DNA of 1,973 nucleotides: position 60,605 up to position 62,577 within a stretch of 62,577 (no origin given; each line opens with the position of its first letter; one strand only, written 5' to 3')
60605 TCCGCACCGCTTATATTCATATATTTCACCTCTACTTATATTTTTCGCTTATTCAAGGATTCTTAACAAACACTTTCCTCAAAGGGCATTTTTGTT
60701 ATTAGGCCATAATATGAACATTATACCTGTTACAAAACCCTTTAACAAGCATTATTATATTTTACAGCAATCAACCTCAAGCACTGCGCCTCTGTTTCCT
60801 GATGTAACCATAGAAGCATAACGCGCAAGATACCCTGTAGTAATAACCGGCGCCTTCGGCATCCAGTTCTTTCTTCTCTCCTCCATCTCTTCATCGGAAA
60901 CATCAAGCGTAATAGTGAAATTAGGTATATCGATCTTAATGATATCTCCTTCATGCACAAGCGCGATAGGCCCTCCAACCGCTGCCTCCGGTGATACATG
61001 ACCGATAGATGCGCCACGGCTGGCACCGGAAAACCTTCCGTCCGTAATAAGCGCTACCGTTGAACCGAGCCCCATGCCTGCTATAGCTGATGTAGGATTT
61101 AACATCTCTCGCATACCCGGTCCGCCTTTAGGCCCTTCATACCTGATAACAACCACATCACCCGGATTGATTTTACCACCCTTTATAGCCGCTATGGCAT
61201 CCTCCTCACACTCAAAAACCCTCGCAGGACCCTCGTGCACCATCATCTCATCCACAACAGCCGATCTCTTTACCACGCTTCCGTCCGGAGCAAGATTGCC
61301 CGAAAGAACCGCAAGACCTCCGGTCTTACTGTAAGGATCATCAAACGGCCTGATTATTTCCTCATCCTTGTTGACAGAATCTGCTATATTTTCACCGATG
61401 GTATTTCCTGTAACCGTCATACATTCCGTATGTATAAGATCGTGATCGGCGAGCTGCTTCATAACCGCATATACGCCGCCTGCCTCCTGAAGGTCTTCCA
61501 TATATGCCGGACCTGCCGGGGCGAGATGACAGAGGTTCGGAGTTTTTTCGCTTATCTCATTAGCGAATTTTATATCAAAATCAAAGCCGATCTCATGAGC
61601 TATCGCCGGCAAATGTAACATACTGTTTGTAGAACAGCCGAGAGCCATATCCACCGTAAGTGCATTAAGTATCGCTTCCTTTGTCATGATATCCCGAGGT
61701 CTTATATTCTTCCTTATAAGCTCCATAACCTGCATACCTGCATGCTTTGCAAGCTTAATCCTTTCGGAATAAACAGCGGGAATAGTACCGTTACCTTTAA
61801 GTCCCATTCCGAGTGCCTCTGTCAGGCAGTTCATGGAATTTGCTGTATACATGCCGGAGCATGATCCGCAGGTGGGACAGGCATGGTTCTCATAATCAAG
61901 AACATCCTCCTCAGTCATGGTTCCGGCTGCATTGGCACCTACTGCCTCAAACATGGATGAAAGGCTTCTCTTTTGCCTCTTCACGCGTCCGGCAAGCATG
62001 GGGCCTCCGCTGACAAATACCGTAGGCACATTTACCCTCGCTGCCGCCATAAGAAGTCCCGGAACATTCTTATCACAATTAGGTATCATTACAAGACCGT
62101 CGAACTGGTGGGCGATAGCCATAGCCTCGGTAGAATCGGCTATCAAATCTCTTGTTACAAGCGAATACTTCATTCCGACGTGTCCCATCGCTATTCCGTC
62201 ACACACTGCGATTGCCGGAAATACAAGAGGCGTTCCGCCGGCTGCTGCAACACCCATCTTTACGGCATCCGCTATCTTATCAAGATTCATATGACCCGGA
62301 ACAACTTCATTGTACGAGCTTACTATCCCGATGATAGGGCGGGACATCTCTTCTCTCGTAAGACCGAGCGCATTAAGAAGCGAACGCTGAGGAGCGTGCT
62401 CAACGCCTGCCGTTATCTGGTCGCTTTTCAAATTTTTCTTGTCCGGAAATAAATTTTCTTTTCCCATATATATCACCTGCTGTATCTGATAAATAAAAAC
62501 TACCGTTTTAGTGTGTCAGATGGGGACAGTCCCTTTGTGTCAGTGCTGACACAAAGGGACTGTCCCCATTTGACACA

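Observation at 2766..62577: Dense dispersed family of ~70-bp nested palindromes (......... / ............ modules) filling the intergenic spacers of a core housekeeping region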

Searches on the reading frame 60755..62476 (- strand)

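Call 68: search_protein_families(library=ncbifam, proteins=[window:60755-62476:-], max_evalue=0.00001)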
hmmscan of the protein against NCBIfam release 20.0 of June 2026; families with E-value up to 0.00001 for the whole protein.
window:60755-62476:- (573 aa): 8 families
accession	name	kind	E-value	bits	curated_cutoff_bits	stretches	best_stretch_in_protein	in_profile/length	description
NF002068.0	PRK00911.1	subfamily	1.4e-252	839.2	644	1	13-567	2-556/559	dihydroxy-acid dehydratase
TIGR00110.1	ilvD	equivalog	3.4e-237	788.3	618.15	1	29-567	1-542/543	dihydroxy-acid dehydratase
NF009103.0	PRK12448.1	equivalog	1e-181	605.3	710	2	15-366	3-363/616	dihydroxy-acid dehydratase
NF004784.0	PRK06131.1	subfamily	1e-153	512.8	539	1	23-568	19-562/576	dihydroxy-acid dehydratase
NF009560.0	PRK13017.1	subfamily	1.1e-139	466.3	684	1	35-568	33-577/595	dihydroxy-acid dehydratase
NF009559.0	PRK13016.1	equivalog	2.3e-132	442.2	882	1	29-566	25-561/578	L-arabinonate dehydratase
TIGR01196.1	edd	equivalog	1.6e-86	290.9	708.25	1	41-546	59-577/601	phosphogluconate dehydratase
TIGR03432.1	yjhG_yagF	hypoth_equivalog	4.4e-75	253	808.15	1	60-522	81-570/640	YjhG/YagF family D-xylonate dehydratase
